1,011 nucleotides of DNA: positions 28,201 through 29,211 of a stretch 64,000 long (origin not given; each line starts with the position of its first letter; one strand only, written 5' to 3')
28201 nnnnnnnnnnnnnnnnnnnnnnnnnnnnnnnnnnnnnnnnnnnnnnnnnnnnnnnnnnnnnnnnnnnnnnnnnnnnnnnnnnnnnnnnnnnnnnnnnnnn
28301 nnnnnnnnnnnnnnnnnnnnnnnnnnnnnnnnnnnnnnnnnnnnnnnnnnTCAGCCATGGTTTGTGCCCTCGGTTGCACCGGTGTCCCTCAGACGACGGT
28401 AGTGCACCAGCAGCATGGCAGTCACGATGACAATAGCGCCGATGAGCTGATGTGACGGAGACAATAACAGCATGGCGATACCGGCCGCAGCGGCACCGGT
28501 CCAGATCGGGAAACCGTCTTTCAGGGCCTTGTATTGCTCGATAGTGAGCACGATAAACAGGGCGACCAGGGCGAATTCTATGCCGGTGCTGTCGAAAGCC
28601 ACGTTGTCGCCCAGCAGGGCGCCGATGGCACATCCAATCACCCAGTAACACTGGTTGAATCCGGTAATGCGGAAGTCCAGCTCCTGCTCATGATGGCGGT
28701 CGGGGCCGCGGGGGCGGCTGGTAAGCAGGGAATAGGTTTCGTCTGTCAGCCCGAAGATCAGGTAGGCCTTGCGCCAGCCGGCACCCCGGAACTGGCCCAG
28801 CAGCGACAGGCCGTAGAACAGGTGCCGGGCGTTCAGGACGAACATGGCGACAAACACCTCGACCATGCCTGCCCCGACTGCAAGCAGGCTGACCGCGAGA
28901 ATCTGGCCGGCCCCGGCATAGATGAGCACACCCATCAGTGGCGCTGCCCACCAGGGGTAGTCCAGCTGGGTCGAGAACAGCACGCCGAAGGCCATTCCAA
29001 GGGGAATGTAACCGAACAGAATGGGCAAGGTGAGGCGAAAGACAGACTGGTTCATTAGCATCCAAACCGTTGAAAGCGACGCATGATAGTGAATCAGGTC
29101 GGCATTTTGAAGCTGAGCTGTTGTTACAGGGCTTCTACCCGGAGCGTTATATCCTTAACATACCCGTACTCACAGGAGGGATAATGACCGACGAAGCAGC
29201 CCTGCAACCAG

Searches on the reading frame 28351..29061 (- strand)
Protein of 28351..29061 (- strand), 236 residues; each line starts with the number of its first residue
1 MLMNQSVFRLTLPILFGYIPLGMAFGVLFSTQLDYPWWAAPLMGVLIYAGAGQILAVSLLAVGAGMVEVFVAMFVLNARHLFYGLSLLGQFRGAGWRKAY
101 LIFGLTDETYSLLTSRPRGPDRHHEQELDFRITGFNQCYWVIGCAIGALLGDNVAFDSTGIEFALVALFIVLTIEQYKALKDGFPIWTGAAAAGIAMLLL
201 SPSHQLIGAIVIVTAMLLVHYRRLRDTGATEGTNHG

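Call 52: search_protein_families(library=pfam, proteins=[window:28351-29061:-], max_evalue=0.001)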
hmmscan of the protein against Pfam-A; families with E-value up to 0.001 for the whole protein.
window:28351-29061:- (236 aa): 1 family
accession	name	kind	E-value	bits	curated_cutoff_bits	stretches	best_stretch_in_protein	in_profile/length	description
PF03591.19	AzlC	-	1.6e-40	139.2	32.1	1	13-153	1-136/137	AzlC protein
